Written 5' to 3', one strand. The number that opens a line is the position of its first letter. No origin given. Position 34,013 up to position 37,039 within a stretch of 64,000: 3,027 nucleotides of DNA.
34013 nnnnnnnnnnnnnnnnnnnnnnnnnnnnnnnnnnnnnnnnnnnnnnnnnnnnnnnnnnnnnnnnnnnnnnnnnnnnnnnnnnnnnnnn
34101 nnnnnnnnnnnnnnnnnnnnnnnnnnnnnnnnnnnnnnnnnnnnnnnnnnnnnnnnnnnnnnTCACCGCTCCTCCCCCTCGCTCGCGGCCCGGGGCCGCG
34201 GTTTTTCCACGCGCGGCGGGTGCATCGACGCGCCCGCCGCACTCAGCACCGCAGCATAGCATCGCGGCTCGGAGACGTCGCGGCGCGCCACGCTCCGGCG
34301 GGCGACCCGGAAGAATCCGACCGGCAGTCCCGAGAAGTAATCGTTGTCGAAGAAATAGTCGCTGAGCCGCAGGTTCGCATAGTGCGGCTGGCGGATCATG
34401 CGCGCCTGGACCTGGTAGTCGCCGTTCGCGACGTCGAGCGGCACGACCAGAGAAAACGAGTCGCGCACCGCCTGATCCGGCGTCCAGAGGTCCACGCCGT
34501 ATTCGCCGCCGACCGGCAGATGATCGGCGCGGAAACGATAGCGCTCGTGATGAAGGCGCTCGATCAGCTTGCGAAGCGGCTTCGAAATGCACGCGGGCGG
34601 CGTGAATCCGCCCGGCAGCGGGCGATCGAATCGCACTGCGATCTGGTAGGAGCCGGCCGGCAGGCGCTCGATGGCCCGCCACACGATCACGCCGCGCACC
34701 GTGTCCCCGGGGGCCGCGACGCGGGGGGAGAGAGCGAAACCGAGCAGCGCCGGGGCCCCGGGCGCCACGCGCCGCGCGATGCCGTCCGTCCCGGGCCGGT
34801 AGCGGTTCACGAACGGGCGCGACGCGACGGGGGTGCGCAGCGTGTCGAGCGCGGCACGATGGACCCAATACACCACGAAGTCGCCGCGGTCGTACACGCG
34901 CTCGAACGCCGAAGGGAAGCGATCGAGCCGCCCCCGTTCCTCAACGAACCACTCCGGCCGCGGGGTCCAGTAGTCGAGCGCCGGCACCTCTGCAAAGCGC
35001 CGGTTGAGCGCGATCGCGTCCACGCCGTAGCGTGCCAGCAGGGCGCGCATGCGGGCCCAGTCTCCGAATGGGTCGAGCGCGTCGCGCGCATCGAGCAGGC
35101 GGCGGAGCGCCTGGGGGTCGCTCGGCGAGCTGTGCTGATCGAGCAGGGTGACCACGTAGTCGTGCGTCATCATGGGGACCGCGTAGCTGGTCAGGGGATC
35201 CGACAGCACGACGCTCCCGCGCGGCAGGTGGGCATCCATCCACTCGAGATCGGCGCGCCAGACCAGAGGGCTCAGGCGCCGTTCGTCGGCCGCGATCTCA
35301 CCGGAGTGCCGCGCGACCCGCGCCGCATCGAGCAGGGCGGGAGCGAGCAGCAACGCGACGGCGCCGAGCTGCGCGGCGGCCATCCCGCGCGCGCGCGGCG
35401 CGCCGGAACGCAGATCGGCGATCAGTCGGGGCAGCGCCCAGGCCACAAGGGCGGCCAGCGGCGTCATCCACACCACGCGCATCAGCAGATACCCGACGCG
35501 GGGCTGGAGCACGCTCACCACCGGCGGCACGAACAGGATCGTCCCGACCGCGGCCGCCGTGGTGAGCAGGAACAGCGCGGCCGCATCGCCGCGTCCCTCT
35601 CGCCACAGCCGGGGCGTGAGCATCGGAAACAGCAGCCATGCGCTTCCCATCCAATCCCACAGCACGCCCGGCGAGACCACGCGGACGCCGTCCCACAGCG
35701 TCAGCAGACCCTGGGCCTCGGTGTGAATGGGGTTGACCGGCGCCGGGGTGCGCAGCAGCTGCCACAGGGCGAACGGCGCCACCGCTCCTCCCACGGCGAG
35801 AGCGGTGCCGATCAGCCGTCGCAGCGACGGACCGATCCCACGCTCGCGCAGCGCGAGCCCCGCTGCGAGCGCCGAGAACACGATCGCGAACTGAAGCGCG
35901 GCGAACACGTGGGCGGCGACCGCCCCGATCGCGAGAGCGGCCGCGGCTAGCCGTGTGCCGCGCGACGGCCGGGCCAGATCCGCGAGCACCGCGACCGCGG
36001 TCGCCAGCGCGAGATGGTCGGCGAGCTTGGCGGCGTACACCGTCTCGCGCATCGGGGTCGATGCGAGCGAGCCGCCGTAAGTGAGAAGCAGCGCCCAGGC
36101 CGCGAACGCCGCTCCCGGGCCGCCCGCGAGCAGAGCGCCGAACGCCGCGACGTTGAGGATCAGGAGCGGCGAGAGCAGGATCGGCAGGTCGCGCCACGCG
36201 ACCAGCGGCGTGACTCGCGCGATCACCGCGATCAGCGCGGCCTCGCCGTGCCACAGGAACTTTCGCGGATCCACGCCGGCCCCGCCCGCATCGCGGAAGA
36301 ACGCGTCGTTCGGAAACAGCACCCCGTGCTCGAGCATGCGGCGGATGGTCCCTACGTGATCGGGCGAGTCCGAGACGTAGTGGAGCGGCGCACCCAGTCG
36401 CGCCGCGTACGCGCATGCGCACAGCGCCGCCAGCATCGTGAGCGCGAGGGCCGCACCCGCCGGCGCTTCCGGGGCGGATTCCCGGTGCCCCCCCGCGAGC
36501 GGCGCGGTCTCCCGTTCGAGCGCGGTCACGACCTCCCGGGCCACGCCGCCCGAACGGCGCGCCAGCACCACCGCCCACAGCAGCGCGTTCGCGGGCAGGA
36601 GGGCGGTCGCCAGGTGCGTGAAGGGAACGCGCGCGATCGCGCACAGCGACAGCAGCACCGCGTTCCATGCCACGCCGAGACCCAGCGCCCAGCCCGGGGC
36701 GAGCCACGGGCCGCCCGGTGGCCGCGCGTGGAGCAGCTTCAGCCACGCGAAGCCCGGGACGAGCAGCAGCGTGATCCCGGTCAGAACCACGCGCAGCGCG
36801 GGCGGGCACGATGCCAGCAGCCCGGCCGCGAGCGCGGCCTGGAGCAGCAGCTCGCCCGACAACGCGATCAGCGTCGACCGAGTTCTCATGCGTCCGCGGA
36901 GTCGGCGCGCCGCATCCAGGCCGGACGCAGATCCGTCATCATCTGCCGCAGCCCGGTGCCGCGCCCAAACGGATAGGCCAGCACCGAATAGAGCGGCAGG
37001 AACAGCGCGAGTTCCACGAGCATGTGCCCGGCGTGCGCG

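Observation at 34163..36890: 909-aa orphan polytopic membrane protein co-translated with Wzx flippase and a methyltransferase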

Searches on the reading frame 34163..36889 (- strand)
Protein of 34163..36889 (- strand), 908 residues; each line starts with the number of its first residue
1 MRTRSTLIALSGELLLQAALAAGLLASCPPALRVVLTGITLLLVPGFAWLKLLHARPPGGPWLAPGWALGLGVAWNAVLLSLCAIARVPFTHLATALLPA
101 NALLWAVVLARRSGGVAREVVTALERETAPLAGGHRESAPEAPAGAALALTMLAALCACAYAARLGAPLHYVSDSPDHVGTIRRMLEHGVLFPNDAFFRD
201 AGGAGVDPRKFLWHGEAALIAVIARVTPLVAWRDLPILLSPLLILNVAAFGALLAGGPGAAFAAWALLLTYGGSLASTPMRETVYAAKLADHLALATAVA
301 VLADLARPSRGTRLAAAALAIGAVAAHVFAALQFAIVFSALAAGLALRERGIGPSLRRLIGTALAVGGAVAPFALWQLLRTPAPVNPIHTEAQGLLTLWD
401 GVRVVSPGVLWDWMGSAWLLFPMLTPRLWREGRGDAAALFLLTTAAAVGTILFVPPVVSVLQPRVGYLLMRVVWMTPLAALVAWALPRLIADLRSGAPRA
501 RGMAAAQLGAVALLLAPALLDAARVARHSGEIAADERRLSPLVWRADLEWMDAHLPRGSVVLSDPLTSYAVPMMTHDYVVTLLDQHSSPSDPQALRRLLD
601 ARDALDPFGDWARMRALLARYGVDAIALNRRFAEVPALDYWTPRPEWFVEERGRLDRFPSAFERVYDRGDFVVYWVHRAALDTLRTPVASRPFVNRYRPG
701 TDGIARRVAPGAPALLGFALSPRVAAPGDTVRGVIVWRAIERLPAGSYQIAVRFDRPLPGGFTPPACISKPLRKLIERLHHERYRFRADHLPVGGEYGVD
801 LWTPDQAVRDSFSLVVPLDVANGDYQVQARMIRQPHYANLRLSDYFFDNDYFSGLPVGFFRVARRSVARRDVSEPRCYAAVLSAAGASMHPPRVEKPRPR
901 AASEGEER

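Call 9: search_protein_families(library=pfam, proteins=[window:34163-36889:-], max_evalue=0.01)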
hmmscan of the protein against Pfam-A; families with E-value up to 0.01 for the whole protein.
window:34163-36889:- (908 aa): 1 family
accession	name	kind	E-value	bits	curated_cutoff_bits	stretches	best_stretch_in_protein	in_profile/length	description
PF20176.3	DUF6541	-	0.00033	19.5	29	1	41-580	3-561/646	Family of unknown function (DUF6541)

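Call 10: search_protein_families(library=ncbifam, proteins=[window:34163-36889:-], max_evalue=0.1)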
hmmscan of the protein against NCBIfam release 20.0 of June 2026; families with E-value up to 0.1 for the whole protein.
window:34163-36889:- (908 aa): 1 family
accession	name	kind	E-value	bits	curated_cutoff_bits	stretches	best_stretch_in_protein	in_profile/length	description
TIGR00806.1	rfc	equivalog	0.077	11.8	227.4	0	223-334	64-174/511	reduced folate carrier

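Call 11: search_solved_structures(query=window:34163-36889:-, max_evalue=10)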
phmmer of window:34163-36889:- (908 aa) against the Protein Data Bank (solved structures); distinct sequences matched with E-value up to 10: 1.
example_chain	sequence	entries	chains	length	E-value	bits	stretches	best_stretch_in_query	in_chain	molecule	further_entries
9ze4_M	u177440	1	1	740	1.1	10.6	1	285-368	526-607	N4 gp53-like protein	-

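Call 12: find_homologous_proteins(query=window:34163-36889:-)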
Query window:34163-36889:- (908 aa): 197 proteins with E <= 0.001 among 8000 candidates; the best 120 are listed.
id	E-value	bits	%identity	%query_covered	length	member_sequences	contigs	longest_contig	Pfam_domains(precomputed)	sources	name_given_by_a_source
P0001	0.0e+0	2001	100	100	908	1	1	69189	-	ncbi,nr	ncbi:MAG: hypothetical protein HYR73_04015 [Candidatus Eisenbacteria bacterium]|nr:hypothetical prot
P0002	0.0e+0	1336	72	96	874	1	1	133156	-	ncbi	-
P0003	0.0e+0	1335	74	90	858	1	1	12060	PF20176.4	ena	-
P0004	0.0e+0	1206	66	96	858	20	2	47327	PF20176.4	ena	-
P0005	0.0e+0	1180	66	93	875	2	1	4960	PF20176.4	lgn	-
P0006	0.0e+0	1176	65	96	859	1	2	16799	-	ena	-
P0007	0.0e+0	1174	68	87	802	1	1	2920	PF20176.4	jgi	-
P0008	0.0e+0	1169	65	92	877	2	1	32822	PF20176.4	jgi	jgi:hypothetical protein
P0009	0.0e+0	1159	64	91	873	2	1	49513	-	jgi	jgi:hypothetical protein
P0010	0.0e+0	1132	64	96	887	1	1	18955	PF20176.4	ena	-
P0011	0.0e+0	1105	63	92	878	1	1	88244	PF20176.4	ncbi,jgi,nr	ncbi:MAG TPA: hypothetical protein VL123_00245 [Candidatus Udaeobacter sp.]|jgi:hypothetical protein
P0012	0.0e+0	1104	61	92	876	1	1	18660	PF20176.4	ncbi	-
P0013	0.0e+0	1092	64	90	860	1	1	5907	PF20176.4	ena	-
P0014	0.0e+0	1079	61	94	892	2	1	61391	-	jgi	-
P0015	1.3e-286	972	57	95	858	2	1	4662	-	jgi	-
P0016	1.7e-286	971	57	92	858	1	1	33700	PF20176.4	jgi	jgi:hypothetical protein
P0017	1.4e-284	965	57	94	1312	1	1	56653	PF00733.28,PF20176.4,PF13522.12,PF13537.12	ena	-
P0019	5.5e-282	956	57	95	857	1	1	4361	PF20176.4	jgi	jgi:hypothetical protein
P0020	7.8e-280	949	56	95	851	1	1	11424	PF20176.4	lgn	-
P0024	3.5e-277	941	57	94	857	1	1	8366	PF20176.4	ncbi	-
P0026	3.7e-276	937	57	92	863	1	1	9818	PF20176.4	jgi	-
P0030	2.4e-274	931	54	96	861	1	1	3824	PF20176.4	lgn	-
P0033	3.6e-272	924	56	92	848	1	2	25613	PF20176.4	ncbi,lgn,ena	-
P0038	1.4e-269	915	55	92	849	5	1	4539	PF20176.4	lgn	-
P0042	6.2e-266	903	53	96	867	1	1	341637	-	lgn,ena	-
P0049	4.0e-264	897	54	95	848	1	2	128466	PF20176.4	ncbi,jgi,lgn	jgi:hypothetical protein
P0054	2.7e-263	895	55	92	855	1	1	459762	-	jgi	jgi:hypothetical protein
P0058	1.3e-262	892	54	92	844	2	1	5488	PF20176.4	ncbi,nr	ncbi:MAG TPA: DUF6541 family protein, partial [Candidatus Eisenbacteria bacterium]|nr:DUF6541 family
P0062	2.6e-260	885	54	92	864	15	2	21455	PF20176.4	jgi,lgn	jgi:hypothetical protein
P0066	1.3e-258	879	54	92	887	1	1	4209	PF20176.4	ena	-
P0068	8.1e-258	876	54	96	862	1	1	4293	PF20176.4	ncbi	-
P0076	1.6e-253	862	53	92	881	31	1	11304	PF20176.4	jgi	-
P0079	3.7e-252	858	53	94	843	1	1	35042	PF20176.4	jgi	jgi:hypothetical protein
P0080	8.6e-252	857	53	88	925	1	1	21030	PF20176.4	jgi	-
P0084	1.2e-249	849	52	94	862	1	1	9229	PF20176.4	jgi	jgi:hypothetical protein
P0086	2.3e-249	848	52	93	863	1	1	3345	PF20176.4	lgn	-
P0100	8.0e-245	833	51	92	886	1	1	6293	PF20176.4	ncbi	-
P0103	6.5e-244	830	49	96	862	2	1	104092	-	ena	-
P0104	1.5e-243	829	52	95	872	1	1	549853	-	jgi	jgi:hypothetical protein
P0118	1.8e-238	812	50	93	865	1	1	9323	PF20176.4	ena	-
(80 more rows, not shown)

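Call 18: find_encoding_contigs(protein=P0054, flank=10000, max_places=2)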
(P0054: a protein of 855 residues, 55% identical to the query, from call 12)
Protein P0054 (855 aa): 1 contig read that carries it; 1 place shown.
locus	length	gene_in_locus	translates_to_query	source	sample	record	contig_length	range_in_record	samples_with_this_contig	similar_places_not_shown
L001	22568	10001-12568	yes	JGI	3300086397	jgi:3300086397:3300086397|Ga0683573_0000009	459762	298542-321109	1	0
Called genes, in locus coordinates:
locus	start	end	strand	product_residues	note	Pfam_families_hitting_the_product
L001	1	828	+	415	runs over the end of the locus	-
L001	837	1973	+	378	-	PF01663:Phosphodiest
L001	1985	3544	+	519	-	PF01943:Polysacc_synt, PF13440:Polysacc_synt_3, PF03023:MurJ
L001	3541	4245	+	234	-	PF00535:Glycos_transf_2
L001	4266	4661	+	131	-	PF10066:DUF2304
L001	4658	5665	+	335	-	PF03706:LPG_synthase_TM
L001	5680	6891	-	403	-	PF00155:Aminotran_1_2 (weak), PF01041:DegT_DnrJ_EryC1, PF01053:Cys_Met_Meta_PP (weak), PF01212:Beta_elim_lyase (weak)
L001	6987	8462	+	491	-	-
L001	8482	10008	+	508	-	PF13440:Polysacc_synt_3, PF01943:Polysacc_synt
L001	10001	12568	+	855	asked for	-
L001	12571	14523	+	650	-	PF13522:GATase_6, PF13537:GATase_7, PF00733:Asn_synthase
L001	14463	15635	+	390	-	PF13439:Glyco_transf_4, PF00534:Glycos_transf_1, PF13692:Glyco_trans_1_4, PF13524:Glyco_trans_1_2 (weak)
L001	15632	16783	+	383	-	PF13439:Glyco_transf_4, PF13579:Glyco_trans_4_4, PF00534:Glycos_transf_1, PF13692:Glyco_trans_1_4, PF13524:Glyco_trans_1_2 (weak)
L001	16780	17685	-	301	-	PF01522:Polysacc_deac_1, PF11959:DUF3473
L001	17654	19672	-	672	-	-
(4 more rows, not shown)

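Call 19: find_encoding_contigs(protein=P0104, flank=10000, max_places=2)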
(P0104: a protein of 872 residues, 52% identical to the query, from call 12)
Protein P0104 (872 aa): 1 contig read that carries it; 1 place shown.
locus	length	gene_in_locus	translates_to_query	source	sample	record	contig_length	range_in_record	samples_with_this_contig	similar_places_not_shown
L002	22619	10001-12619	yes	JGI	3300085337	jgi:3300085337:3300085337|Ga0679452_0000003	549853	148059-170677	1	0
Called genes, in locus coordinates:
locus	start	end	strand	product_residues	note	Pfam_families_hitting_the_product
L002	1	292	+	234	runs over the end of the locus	PF00535:Glycos_transf_2, PF13641:Glyco_tranf_2_3 (weak)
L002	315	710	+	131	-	PF10066:DUF2304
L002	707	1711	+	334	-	PF03706:LPG_synthase_TM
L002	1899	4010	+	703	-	-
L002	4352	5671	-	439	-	PF00155:Aminotran_1_2 (weak), PF01041:DegT_DnrJ_EryC1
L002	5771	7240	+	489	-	PF13440:Polysacc_synt_3 (weak)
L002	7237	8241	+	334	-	PF00535:Glycos_transf_2, PF13641:Glyco_tranf_2_3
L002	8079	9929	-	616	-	PF13231:PMT_2 (weak)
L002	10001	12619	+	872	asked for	-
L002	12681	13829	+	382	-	-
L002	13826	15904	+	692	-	-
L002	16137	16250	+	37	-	-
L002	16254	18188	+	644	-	PF13522:GATase_6, PF13537:GATase_7, PF00733:Asn_synthase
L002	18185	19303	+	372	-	PF13439:Glyco_transf_4, PF00534:Glycos_transf_1, PF13692:Glyco_trans_1_4, PF13524:Glyco_trans_1_2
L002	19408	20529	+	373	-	PF13439:Glyco_transf_4, PF13579:Glyco_trans_4_4, PF20706:GT4-conflict (faint), PF00534:Glycos_transf_1, PF13692:Glyco_trans_1_4, PF13524:Glyco_trans_1_2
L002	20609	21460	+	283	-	PF12146:Hydrolase_4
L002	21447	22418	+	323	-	PF00561:Abhydrolase_1 (weak), PF12146:Hydrolase_4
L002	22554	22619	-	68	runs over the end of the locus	-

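Call 20: find_encoding_contigs(protein=P0042, flank=10000, max_places=2)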
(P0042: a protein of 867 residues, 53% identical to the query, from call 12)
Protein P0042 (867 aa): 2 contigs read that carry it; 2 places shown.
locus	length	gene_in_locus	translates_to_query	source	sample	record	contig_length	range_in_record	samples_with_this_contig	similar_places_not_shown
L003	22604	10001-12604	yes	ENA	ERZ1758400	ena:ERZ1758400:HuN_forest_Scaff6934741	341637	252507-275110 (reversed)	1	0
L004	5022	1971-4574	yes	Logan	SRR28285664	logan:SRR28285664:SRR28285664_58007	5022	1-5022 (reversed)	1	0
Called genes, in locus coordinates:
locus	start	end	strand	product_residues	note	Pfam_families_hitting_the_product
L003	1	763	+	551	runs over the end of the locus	PF01943:Polysacc_synt, PF13440:Polysacc_synt_3, PF01554:MatE (weak)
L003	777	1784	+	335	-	PF03706:LPG_synthase_TM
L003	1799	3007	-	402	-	PF01041:DegT_DnrJ_EryC1, PF01053:Cys_Met_Meta_PP (faint)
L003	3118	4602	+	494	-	PF01943:Polysacc_synt (weak), PF13440:Polysacc_synt_3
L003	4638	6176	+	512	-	PF13440:Polysacc_synt_3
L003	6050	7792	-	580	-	-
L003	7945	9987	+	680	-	-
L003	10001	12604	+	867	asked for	-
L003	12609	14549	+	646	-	PF13522:GATase_6, PF13537:GATase_7, PF00733:Asn_synthase, PF02540:NAD_synthase (faint)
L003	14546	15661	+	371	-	PF13439:Glyco_transf_4, PF13579:Glyco_trans_4_4, PF00534:Glycos_transf_1, PF13692:Glyco_trans_1_4, PF13524:Glyco_trans_1_2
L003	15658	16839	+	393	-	PF13439:Glyco_transf_4, PF13579:Glyco_trans_4_4, PF00534:Glycos_transf_1, PF13692:Glyco_trans_1_4, PF13524:Glyco_trans_1_2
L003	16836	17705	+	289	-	PF12146:Hydrolase_4 (weak)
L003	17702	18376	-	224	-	PF13641:Glyco_tranf_2_3, PF00535:Glycos_transf_2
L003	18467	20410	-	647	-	PF13522:GATase_6, PF13537:GATase_7, PF00733:Asn_synthase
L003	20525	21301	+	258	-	PF13641:Glyco_tranf_2_3, PF00535:Glycos_transf_2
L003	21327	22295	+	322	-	PF01073:3Beta_HSD, PF01370:Epimerase, PF02719:Polysacc_synt_2, PF04321:RmlD_sub_bind, PF05368:NmrA (weak), PF16363:GDP_Man_Dehyd, PF13460:NAD_binding_10, PF07993:NAD_binding_4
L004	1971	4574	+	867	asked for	-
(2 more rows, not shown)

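Call 28: find_encoding_contigs(protein=P0049, flank=10000, max_places=1)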
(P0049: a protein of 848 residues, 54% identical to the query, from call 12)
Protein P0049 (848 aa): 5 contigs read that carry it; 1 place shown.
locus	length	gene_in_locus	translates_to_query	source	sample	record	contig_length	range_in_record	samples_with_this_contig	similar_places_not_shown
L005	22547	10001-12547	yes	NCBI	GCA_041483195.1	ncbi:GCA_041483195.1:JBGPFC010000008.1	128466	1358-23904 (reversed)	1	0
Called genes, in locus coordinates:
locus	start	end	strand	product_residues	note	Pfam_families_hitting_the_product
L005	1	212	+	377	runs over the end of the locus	PF01663:Phosphodiest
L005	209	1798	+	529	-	PF01943:Polysacc_synt, PF13440:Polysacc_synt_3, PF03023:MurJ (faint)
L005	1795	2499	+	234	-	PF00535:Glycos_transf_2, PF13641:Glyco_tranf_2_3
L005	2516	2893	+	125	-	PF10066:DUF2304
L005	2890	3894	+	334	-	PF03706:LPG_synthase_TM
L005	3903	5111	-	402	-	PF01041:DegT_DnrJ_EryC1, PF01212:Beta_elim_lyase (faint)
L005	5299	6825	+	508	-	PF13440:Polysacc_synt_3, PF01943:Polysacc_synt (weak)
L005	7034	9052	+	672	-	PF01073:3Beta_HSD, PF01370:Epimerase, PF04321:RmlD_sub_bind, PF05368:NmrA, PF13460:NAD_binding_10, PF16363:GDP_Man_Dehyd, PF01408:GFO_IDH_MocA, PF22725:GFO_IDH_MocA_C3, +3 more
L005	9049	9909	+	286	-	-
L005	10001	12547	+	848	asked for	PF20176:DUF6541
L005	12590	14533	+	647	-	PF13522:GATase_6, PF13537:GATase_7, PF00733:Asn_synthase, PF06508:QueC (faint)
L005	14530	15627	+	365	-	PF13439:Glyco_transf_4, PF13579:Glyco_trans_4_4, PF00534:Glycos_transf_1, PF13692:Glyco_trans_1_4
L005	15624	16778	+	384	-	PF13439:Glyco_transf_4, PF13579:Glyco_trans_4_4, PF00534:Glycos_transf_1, PF13692:Glyco_trans_1_4, PF13524:Glyco_trans_1_2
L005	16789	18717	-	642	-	PF13522:GATase_6, PF13537:GATase_7, PF00733:Asn_synthase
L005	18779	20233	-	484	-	PF04932:Wzy_C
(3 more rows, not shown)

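Call 29: find_encoding_contigs(protein=P0103, flank=10000, max_places=1)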
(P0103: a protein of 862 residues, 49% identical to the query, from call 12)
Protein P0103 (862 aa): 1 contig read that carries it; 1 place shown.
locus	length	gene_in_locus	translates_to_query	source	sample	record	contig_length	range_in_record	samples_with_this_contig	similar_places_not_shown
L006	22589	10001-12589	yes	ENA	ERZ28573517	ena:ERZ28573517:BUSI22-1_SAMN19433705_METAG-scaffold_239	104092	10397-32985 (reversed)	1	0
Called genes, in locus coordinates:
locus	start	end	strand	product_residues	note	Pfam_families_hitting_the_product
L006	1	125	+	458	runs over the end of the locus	-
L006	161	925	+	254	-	PF13614:AAA_31 (faint)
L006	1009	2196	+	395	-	-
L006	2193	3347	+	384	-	PF01663:Phosphodiest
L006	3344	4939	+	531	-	PF01943:Polysacc_synt, PF13440:Polysacc_synt_3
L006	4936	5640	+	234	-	PF00535:Glycos_transf_2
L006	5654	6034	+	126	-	PF10066:DUF2304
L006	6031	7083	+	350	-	PF03706:LPG_synthase_TM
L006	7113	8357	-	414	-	PF00155:Aminotran_1_2 (weak), PF01041:DegT_DnrJ_EryC1, PF01053:Cys_Met_Meta_PP (weak), PF01212:Beta_elim_lyase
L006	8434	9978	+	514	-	PF13440:Polysacc_synt_3, PF01943:Polysacc_synt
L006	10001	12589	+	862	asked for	-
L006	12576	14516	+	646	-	PF13522:GATase_6, PF13537:GATase_7, PF00733:Asn_synthase, PF06508:QueC (faint)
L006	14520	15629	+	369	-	PF13439:Glyco_transf_4, PF13579:Glyco_trans_4_4, PF00534:Glycos_transf_1, PF13692:Glyco_trans_1_4, PF13524:Glyco_trans_1_2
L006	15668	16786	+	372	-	PF13439:Glyco_transf_4, PF13579:Glyco_trans_4_4, PF00534:Glycos_transf_1, PF13692:Glyco_trans_1_4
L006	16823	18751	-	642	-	PF13522:GATase_6, PF13537:GATase_7, PF00733:Asn_synthase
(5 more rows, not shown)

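Call 30: find_encoding_contigs(protein=P0002, flank=10000, max_places=1)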
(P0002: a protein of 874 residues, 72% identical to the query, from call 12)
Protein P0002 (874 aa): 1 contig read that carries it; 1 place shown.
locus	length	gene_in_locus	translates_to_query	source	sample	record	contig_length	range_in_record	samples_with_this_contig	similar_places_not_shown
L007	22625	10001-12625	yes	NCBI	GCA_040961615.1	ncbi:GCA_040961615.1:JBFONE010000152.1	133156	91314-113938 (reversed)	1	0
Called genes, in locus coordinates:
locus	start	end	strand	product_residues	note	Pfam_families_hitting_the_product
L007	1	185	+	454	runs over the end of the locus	-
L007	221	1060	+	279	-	-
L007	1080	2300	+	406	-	-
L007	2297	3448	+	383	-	PF01663:Phosphodiest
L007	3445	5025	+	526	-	PF01943:Polysacc_synt, PF13440:Polysacc_synt_3, PF03023:MurJ (weak)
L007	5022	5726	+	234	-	PF00535:Glycos_transf_2, PF13641:Glyco_tranf_2_3 (faint)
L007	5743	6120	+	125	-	PF10066:DUF2304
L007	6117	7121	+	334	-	PF03706:LPG_synthase_TM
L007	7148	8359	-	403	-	PF00155:Aminotran_1_2 (weak), PF01041:DegT_DnrJ_EryC1, PF01053:Cys_Met_Meta_PP, PF01212:Beta_elim_lyase (weak)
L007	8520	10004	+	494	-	PF13440:Polysacc_synt_3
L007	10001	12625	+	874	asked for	-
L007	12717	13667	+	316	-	PF01739:CheR (faint)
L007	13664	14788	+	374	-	PF13439:Glyco_transf_4, PF00534:Glycos_transf_1, PF13692:Glyco_trans_1_4, PF13524:Glyco_trans_1_2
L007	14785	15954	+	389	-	PF13439:Glyco_transf_4, PF13579:Glyco_trans_4_4, PF00534:Glycos_transf_1, PF13692:Glyco_trans_1_4, PF13524:Glyco_trans_1_2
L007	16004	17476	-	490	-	PF04015:DUF362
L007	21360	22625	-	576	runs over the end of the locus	PF02366:PMT, PF13231:PMT_2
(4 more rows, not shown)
